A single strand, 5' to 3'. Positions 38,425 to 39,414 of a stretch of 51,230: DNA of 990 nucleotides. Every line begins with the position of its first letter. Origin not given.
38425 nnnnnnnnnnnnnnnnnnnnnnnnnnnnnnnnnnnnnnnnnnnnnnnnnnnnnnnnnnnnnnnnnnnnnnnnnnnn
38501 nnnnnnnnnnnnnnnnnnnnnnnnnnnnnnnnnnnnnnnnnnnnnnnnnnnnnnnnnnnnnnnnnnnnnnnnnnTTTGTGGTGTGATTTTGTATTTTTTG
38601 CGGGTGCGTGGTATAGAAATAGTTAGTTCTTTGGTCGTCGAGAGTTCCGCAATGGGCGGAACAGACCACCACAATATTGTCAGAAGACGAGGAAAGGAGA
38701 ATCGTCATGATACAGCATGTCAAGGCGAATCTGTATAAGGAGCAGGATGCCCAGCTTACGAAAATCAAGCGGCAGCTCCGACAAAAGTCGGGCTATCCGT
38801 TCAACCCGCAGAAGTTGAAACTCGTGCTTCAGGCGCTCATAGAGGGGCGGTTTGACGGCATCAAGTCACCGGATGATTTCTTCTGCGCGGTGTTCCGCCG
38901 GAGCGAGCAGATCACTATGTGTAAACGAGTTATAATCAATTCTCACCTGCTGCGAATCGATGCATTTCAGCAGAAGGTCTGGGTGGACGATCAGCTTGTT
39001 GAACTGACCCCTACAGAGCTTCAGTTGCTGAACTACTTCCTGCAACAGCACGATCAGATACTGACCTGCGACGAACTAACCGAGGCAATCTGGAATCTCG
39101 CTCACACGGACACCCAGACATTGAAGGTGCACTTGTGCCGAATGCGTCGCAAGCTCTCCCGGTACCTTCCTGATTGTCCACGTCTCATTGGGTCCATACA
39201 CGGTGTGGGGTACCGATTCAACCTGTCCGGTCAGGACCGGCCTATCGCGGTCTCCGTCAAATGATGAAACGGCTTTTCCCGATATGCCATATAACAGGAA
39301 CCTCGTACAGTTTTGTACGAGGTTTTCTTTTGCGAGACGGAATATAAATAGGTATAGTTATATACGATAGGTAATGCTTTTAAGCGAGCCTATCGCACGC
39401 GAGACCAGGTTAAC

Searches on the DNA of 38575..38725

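Call 91: search_rna_families(source=window, start=38575, end=38725, threshold=evalue, max_evalue=1)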
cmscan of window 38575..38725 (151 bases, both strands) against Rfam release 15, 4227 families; matches with E-value up to 1: 0.
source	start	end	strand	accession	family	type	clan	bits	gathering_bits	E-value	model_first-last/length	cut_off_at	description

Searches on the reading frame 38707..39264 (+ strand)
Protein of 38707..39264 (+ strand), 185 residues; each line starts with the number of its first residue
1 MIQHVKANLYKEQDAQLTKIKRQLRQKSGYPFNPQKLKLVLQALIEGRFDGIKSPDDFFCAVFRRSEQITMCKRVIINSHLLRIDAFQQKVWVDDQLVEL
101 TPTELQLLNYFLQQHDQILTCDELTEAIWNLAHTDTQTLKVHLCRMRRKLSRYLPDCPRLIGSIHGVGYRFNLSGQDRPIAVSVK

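Call 8: search_protein_families(library=pfam, proteins=[window:38707-39264:+], max_evalue=0.1)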
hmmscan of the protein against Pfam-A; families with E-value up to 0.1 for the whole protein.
window:38707-39264:+ (185 aa): 2 families
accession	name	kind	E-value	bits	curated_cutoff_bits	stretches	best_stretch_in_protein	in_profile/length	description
PF00486.34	Trans_reg_C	-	1e-18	67.6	26.2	1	96-171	2-77/77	Transcriptional regulatory protein, C terminal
PF24070.1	T4_MRH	-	0.019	15.2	24.4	0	23-104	61-136/144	T4 MRH-like protein family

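Call 23: find_homologous_proteins(query=window:38707-39264:+, max_evalue=0.001)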
Query window:38707-39264:+ (185 aa): 235 proteins with E <= 0.001 among 297 candidates; the best 120 are listed.
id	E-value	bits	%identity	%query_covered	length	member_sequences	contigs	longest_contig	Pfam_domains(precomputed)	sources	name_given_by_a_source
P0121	1.6e-120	417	100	100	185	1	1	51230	PF00486.35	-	-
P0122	3.0e-45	172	73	61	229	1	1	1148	PF00486.35,PF00072.31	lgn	-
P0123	2.8e-12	65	39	61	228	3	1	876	PF00486.35,PF00072.31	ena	-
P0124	5.0e-11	61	40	54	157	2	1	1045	PF00486.35,PF00072.31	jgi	jgi:two-component system alkaline phosphatase synthesis response regulator PhoP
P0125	5.7e-11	60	32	81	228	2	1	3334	PF00486.35,PF00072.31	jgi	-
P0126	1.1e-10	59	37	60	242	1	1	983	PF00486.35,PF00072.31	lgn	-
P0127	1.4e-10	59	40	54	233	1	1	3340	PF00486.35,PF00072.31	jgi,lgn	jgi:two-component system alkaline phosphatase synthesis response regulator PhoP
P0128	1.9e-10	59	37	60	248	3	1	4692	PF00486.35,PF00072.31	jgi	-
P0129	2.5e-10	58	35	60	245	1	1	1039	PF00486.35,PF00072.31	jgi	jgi:DNA-binding response OmpR family regulator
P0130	3.7e-10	58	35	60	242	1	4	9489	PF00486.35,PF00072.31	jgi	jgi:two-component system KDP operon response regulator KdpE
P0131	5.4e-10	57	35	60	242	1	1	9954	PF00486.35,PF00072.31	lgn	-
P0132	5.9e-10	57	35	60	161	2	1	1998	PF00486.35,PF00072.31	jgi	jgi:two-component system KDP operon response regulator KdpE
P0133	6.1e-10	57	40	49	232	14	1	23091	PF00486.35,PF00072.31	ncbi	-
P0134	6.2e-10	57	40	49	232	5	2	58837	PF00486.35,PF00072.31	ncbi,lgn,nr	ncbi:MAG: response regulator transcription factor [Clostridiales bacterium]|nr:response regulator tr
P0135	7.0e-10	57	31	77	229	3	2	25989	PF00486.35,PF00072.31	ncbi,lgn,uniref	ncbi:response regulator transcription factor [Helcococcus bovis]|uniref:response regulator transcrip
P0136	1.0e-9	56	34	64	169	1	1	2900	PF00486.35,PF00072.31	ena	-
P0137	1.2e-9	56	34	60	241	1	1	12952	PF00486.35,PF00072.31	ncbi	-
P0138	1.3e-9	56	32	63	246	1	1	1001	PF00486.35,PF00072.31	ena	-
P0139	1.5e-9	56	35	60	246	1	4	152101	PF00486.35,PF00072.31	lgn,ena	-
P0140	1.5e-9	56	35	60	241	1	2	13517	PF00486.35,PF00072.31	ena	-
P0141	1.5e-9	56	30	77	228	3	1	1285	PF00486.35,PF00072.31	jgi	-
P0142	1.7e-9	56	35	60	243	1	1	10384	PF00486.35,PF00072.31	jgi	-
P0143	1.7e-9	56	34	64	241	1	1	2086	PF00486.35,PF00072.31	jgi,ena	-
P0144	1.9e-9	55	40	51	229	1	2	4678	PF00486.35,PF00072.31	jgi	jgi:two-component system alkaline phosphatase synthesis response regulator PhoP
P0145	1.9e-9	55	31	77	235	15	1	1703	PF00486.35,PF00072.31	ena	-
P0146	2.1e-9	55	39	49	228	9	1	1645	PF00486.35,PF00072.31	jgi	-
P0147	2.3e-9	55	35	60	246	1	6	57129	PF00486.35,PF00072.31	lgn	-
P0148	2.4e-9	55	35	60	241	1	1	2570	PF00486.35,PF00072.31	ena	-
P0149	2.5e-9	55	35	60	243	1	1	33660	PF00486.35,PF00072.31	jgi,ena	-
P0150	2.8e-9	55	35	60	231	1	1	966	PF00486.35,PF00072.31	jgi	jgi:two-component system KDP operon response regulator KdpE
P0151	2.8e-9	55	34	60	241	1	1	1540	PF00486.35,PF00072.31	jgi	-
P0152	2.8e-9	55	31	63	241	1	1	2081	PF00486.35,PF00072.31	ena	-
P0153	3.1e-9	55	35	60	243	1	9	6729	PF00486.35,PF00072.31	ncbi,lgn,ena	-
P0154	3.1e-9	55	35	60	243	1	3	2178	PF00486.35,PF00072.31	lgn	-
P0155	3.2e-9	55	31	63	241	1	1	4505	PF00486.35,PF00072.31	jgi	-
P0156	3.2e-9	55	35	60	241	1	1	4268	PF00486.35,PF00072.31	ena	-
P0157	3.3e-9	55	35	60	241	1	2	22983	PF00486.35,PF00072.31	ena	-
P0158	3.5e-9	55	34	60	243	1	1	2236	PF00486.35,PF00072.31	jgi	jgi:DNA-binding response OmpR family regulator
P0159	3.7e-9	55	34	60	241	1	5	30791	PF00486.35,PF00072.31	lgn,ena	-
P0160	3.7e-9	55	34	60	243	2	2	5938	PF00486.35,PF00072.31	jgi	jgi:DNA-binding response OmpR family regulator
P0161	3.7e-9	54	34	60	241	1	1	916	PF00486.35,PF00072.31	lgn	-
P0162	3.9e-9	54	35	60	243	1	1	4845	PF00486.35,PF00072.31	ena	-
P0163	4.0e-9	54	34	60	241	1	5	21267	PF00486.35,PF00072.31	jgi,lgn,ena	-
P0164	4.0e-9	54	34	60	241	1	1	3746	PF00486.35,PF00072.31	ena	-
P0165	4.1e-9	54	34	60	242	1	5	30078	PF00486.35,PF00072.31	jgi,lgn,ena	-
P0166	4.1e-9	54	35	60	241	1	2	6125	PF00486.35,PF00072.31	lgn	-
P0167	4.2e-9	54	36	60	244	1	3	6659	PF00486.35,PF00072.31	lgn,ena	-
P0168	4.2e-9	54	34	60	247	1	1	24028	PF00486.35,PF00072.31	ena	-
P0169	4.2e-9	54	30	76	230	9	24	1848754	PF00486.35,PF00072.31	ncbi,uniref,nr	ncbi:response regulator transcription factor [Helcococcus ovis]|uniref:Response regulator transcript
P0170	4.3e-9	54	36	60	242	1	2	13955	PF00486.35,PF00072.31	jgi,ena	-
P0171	4.3e-9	54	32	64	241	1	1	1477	PF00486.35,PF00072.31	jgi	jgi:DNA-binding response OmpR family regulator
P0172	4.4e-9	54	35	60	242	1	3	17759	PF00486.35,PF00072.31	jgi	jgi:two-component system KDP operon response regulator KdpE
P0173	4.4e-9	54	32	64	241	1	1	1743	PF00486.35,PF00072.31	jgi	jgi:DNA-binding response OmpR family regulator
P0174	4.4e-9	54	32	64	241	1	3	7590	PF00486.35,PF00072.31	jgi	jgi:DNA-binding response OmpR family regulator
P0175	4.5e-9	54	35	60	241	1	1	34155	PF00486.35,PF00072.31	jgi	-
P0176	4.5e-9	54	36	49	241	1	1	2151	PF00486.35,PF00072.31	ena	-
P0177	4.5e-9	54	35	60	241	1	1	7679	PF00486.35,PF00072.31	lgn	-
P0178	4.7e-9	54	33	64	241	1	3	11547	PF00486.35,PF00072.31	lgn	-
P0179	4.7e-9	54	34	60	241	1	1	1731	PF00486.35,PF00072.31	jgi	-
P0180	5.4e-9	54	35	60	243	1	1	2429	PF00486.35,PF00072.31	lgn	-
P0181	5.4e-9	54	34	60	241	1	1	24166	PF00486.35,PF00072.31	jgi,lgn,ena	-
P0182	5.5e-9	54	34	60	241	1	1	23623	PF00486.35,PF00072.31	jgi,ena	-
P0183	5.5e-9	54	34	60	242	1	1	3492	PF00486.35,PF00072.31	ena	-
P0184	5.6e-9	54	34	60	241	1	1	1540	PF00486.35,PF00072.31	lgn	-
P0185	5.6e-9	54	34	60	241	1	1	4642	PF00486.35,PF00072.31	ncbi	-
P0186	5.8e-9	54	35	60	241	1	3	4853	PF00486.35,PF00072.31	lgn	-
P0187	5.9e-9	54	34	60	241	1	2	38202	PF00486.35,PF00072.31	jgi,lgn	-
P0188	6.0e-9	54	32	64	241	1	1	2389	PF00486.35,PF00072.31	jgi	jgi:DNA-binding response OmpR family regulator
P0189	6.2e-9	54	34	60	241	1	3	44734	PF00486.35,PF00072.31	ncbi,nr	ncbi:MAG: response regulator transcription factor [Brevefilum sp.]|nr:response regulator transcripti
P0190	6.2e-9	54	34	60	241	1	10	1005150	PF00486.35,PF00072.31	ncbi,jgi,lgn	-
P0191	6.2e-9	54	34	60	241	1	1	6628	PF00486.35,PF00072.31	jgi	jgi:two-component system KDP operon response regulator KdpE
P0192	6.2e-9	54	34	60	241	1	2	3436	PF00486.35,PF00072.31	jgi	-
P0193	6.4e-9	54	34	60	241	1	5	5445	PF00486.35,PF00072.31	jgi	jgi:two-component system KDP operon response regulator KdpE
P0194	6.6e-9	54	34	60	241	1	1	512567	PF00486.35,PF00072.31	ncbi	-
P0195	6.7e-9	54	61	29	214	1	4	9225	-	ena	-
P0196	6.7e-9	54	34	60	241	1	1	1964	PF00486.35,PF00072.31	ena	-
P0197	6.7e-9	54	34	60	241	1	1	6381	PF00486.35,PF00072.31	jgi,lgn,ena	-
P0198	6.8e-9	54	34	60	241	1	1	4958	PF00486.35,PF00072.31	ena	-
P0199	6.8e-9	54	33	64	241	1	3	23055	PF00486.35,PF00072.31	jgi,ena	-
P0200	7.0e-9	54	35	60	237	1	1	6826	PF00486.35,PF00072.31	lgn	-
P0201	7.0e-9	54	35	60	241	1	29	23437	PF00486.35,PF00072.31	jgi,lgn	jgi:two-component system KDP operon response regulator KdpE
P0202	7.2e-9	54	34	60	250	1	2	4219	PF00486.35,PF00072.31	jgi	jgi:two-component system KDP operon response regulator KdpE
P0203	7.3e-9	54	34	60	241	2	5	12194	PF00486.35,PF00072.31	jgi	jgi:DNA-binding response OmpR family regulator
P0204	7.3e-9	54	35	60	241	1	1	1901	PF00486.35,PF00072.31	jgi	jgi:two-component system KDP operon response regulator KdpE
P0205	7.4e-9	54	34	60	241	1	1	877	PF00486.35,PF00072.31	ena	-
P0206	7.4e-9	54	31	76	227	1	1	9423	PF00486.35,PF00072.31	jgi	jgi:two-component system alkaline phosphatase synthesis response regulator PhoP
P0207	7.4e-9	54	31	76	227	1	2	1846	PF00486.35,PF00072.31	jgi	-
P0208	7.6e-9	53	34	60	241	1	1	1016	PF00486.35,PF00072.31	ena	-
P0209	7.6e-9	53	35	60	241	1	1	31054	PF00486.35,PF00072.31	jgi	jgi:DNA-binding response OmpR family regulator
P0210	7.6e-9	53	34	60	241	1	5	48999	PF00486.35,PF00072.31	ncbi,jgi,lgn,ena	-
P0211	8.1e-9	53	34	60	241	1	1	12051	PF00486.35,PF00072.31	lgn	-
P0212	8.1e-9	53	34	60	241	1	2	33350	PF00486.35,PF00072.31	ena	-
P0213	8.1e-9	53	34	60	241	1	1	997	PF00486.35,PF00072.31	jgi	-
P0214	8.2e-9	53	35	60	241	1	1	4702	PF00486.35,PF00072.31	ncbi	-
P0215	8.5e-9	53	33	64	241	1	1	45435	PF00486.35,PF00072.31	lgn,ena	-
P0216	8.5e-9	53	33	64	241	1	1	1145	PF00486.35,PF00072.31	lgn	-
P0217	8.5e-9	53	33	64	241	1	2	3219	PF00486.35,PF00072.31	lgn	-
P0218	8.5e-9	53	33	64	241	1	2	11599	PF00486.35,PF00072.31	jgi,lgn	-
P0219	8.7e-9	53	34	60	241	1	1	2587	PF00486.35,PF00072.31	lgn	-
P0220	8.8e-9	53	33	64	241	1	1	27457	PF00486.35,PF00072.31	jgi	jgi:two-component system KDP operon response regulator KdpE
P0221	8.9e-9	53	34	64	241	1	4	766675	PF00486.35,PF00072.31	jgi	jgi:DNA-binding response OmpR family regulator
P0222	9.0e-9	53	34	60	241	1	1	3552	PF00486.35,PF00072.31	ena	-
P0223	9.3e-9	53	34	64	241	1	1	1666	PF00486.35,PF00072.31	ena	-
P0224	9.3e-9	53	34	64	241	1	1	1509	PF00486.35,PF00072.31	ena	-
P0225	1.1e-8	53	34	60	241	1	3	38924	PF00486.35,PF00072.31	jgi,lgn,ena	-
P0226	1.1e-8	53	30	76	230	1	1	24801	PF00486.35,PF00072.31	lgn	-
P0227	1.1e-8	53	36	49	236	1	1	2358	PF00486.35,PF00072.31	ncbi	ncbi:MAG: Putative OmpR family two-component system response regulator, partial [Anaerolineaceae bac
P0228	1.1e-8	53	27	83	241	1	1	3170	PF00486.35,PF00072.31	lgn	-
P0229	1.2e-8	53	36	49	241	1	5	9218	PF00486.35,PF00072.31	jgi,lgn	jgi:two-component system KDP operon response regulator KdpE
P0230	1.2e-8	53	36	49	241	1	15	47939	PF00486.35,PF00072.31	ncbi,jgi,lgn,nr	ncbi:MAG TPA: DNA-binding response regulator [Anaerolineaceae bacterium]|jgi:two-component system KD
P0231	1.2e-8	53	34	60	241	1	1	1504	PF00486.35,PF00072.31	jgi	jgi:two-component system KDP operon response regulator KdpE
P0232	1.2e-8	53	34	60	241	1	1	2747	PF00486.35,PF00072.31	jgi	jgi:two-component system KDP operon response regulator KdpE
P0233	1.2e-8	53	34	60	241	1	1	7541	PF00486.35,PF00072.31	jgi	-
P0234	1.2e-8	53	34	60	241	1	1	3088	PF00486.35,PF00072.31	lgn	-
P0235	1.3e-8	53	35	60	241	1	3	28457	PF00486.35,PF00072.31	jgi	jgi:DNA-binding response OmpR family regulator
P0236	1.4e-8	53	35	60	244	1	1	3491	PF00486.35,PF00072.31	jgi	jgi:two-component system KDP operon response regulator KdpE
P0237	1.4e-8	53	34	60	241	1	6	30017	PF00486.35,PF00072.31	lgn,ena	-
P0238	1.4e-8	53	35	60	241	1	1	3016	PF00486.35,PF00072.31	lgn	-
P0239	1.5e-8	53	34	60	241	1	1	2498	PF00486.35,PF00072.31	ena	-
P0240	1.6e-8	52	33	60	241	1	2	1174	PF00486.35,PF00072.31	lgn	-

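Call 26: find_encoding_contigs(protein=P0122, flank=5000)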
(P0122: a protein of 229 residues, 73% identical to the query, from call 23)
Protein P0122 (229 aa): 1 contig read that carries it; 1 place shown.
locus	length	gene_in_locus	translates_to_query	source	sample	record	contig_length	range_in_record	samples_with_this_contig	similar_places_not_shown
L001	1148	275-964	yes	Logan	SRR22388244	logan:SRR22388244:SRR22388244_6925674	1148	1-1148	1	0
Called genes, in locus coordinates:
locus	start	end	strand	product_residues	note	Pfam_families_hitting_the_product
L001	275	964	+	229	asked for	PF00072:Response_reg, PF00486:Trans_reg_C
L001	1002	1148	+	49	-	?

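Call 69: find_encoding_contigs(protein=P0195, flank=6000)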
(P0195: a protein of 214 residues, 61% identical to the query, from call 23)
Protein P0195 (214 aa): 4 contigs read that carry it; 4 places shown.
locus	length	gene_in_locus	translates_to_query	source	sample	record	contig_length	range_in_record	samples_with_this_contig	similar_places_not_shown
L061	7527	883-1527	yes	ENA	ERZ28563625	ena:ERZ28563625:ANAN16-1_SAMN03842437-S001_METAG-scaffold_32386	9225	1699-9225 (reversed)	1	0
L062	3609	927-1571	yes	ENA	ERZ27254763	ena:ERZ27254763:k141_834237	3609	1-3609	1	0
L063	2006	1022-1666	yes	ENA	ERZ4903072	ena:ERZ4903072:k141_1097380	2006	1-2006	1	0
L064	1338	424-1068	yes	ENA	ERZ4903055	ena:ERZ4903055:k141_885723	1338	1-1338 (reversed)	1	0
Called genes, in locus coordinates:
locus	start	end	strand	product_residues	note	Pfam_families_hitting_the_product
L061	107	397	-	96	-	-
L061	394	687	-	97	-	PF02604:PhdYeFM_antitox (weak)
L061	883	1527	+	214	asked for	-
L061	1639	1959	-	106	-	PF01668:SmpB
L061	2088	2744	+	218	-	-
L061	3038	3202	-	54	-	-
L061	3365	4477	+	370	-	-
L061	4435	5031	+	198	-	PF05746:DALR_1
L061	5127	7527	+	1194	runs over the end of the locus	PF00133:tRNA-synt_1, PF00300:His_Phos_1, PF00133:tRNA-synt_1, PF01921:tRNA-synt_1f (weak), PF09334:tRNA-synt_1g, PF08264:Anticodon_1, PF19302:DUF5915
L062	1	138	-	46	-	?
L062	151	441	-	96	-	-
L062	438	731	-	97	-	PF02604:PhdYeFM_antitox (weak)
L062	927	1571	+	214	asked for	-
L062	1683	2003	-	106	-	PF01668:SmpB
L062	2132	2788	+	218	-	-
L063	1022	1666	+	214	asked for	-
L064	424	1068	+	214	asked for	-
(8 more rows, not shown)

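Call 74: search_solved_structures(query=window:38707-39264:+, max_evalue=0.001, show_alignments=1)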
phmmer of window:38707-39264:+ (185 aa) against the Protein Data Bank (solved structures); distinct sequences matched with E-value up to 0.001: 48.
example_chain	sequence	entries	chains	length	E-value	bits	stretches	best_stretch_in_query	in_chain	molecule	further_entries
1gxp_A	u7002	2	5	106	6.3e-10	42.2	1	75-172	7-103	PHOSPHATE REGULON TRANSCRIPTIONAL REGULATORY PROTEIN | PHOSPHATE REGULON TRANSCRIPTIONAL REGULATORY PROTEIN PHOB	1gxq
1qqi_A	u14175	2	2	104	7.6e-10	42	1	76-172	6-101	PHOSPHATE REGULON TRANSCRIPTIONAL REGULATORY PROTEIN PHOB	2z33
3t72_A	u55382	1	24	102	1e-09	41.6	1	77-172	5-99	Phosphate regulon transcriptional regulatory protein phoB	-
2gwr_A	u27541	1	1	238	1.8e-09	40.8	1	82-171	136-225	DNA-binding response regulator mtrA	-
9dvt_R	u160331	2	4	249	2.2e-09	40.5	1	83-175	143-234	DNA-binding dual master transcriptional regulator RpaA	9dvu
2oqr_A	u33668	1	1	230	7.5e-08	35.5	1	72-171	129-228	Sensory transduction protein regX3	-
8hml_A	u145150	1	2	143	1.2e-07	34.8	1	95-173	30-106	DNA-binding response OmpR family regulator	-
2d1v_A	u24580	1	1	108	2.2e-07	34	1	85-173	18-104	Transcriptional regulatory protein yycF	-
8uvx_B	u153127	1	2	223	3.5e-07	33.3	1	41-171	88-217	DNA-binding response regulator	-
8uuz_A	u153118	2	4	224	3.5e-07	33.3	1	41-171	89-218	DNA-binding response regulator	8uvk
4ixa_A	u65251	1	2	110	3.7e-07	33.2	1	98-174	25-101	Response regulator SaeR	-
9yfa_A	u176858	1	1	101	4.4e-07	33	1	81-166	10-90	Response regulator protein CarR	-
8hig_A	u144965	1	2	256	4.5e-07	32.9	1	96-173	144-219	DNA-binding response OmpR family regulator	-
7e1d_B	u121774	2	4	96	1.1e-06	31.6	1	82-170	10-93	DNA-binding response regulator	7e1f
4u88_A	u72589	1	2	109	1.2e-06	31.6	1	90-174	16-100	Transcriptional regulator SaeR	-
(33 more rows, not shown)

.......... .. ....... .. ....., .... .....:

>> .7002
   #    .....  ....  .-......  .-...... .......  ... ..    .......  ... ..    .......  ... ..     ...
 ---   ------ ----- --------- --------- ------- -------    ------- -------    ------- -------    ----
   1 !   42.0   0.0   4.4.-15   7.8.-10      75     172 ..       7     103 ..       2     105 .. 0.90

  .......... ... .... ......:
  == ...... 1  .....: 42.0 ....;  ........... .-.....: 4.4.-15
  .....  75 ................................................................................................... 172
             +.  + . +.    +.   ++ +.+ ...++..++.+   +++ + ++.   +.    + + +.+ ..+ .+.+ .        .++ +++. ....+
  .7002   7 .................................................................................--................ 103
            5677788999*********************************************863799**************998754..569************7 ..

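Call 78: search_protein_families(library=phrogs, proteins=[window:38707-39264:+], max_evalue=0.01)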
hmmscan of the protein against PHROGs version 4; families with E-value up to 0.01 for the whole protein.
window:38707-39264:+ (185 aa): 1 family
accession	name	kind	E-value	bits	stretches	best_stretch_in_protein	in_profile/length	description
phrog_731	-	unknown function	1.1e-15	58.6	1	62-172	116-225/227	-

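Call 79: search_protein_families(library=ncbifam, proteins=[window:38707-39264:+], max_evalue=0.01)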
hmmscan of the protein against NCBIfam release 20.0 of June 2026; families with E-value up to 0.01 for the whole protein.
window:38707-39264:+ (185 aa): 39 families (the best 25 are shown)
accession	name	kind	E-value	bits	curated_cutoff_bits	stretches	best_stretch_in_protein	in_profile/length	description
TIGR02154.1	PhoB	equivalog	1.1e-15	57.5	296.2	1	61-172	118-226/226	phosphate regulon transcriptional regulator PhoB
NF040689.1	MtrAB_MtrA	equivalog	1.9e-15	56.8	300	1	73-170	120-217/219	MtrAB system response regulator MtrA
NF041734.1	resp_reg_RppA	equivalog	4.7e-14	52.3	250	1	61-172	116-228/229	two-component system response regulator RppA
NF045944.1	ResRegRpaBCyano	equivalog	7.8e-14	51.6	330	1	63-171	112-227/229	response regulator transcription factor RpaB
NF053854.1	RespRegPhoBBctds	equivalog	1.1e-13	51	270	1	61-172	113-225/225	two-component system response regulator PhoB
NF033117.2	vanR_ACDEGLN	exception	1.3e-12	47.8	350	1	73-170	127-224/226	VanR-ABDEGLN family response regulator transcription factor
TIGR01387.1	cztR_silR_copR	subfamily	3.3e-11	43.2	279.2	1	63-170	114-217/218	heavy metal response regulator transcription factor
NF007546.0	PRK10161.1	equivalog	2.4e-10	40.4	471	1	61-172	118-226/229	phosphate response regulator transcription factor PhoB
NF041209.1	resp_regPieR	equivalog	2.5e-10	40.4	450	1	71-172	128-228/231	two component system response regulator PieR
NF041733.1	resp_reg_CseB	equivalog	3.4e-10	39.7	350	1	80-171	140-226/228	two-component system response regulator CseB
NF000403.1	vanR-C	exception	1.3e-09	38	480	1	79-170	139-228/231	vancomycin resistance response regulator transcription factor VanR-C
NF040534.1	resp_reg_YycF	equivalog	4.5e-09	35.9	340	1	73-170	131-226/231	response regulator YycF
NF000404.1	vanR-D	exception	4.8e-09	36.1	500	1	94-170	153-229/232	vancomycin resistance response regulator transcription factor VanR-D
NF007982.1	PRK10710.1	equivalog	5.6e-09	35.9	380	1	75-172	131-228/235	envelope stress response regulator BaeR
NF007820.0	PRK10529.1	equivalog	1.2e-08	34.6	325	1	65-171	117-223/225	two-component system response regulator KdpE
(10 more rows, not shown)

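Call 82: predict_structure(alignment_id=A6)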
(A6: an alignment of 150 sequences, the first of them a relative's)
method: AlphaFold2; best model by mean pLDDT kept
length: 185 residues; sequences in the alignment: 150
mean_pLDDT: 73.9   pTM: 0.53
mean pLDDT of the five models: 73.9, 73.7, 72.6, 71.0, 68.3
residues with pLDDT >= 90: 6; 70-90: 129; 50-70: 25; < 50: 25
segments of 3 or more residues with pLDDT < 50: 1-3, 59-70, 176-185
pLDDT, mean of each block of 10 residues (from residue 1): 61 87 83 78 73 53 45 70 79 86 88 83 84 73 90 79 83 57 33
secondary structure, 60 per line:
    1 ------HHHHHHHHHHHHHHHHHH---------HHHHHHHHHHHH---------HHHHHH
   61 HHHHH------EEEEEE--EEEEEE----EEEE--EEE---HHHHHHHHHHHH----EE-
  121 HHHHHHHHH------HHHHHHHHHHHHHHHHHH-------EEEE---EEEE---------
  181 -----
elements in order: H7-24 H34-45 H55-65 E72-77 E80-85 E90-93 E96-98 H102-113 H121-129 H136-153 E161-164 E168-171
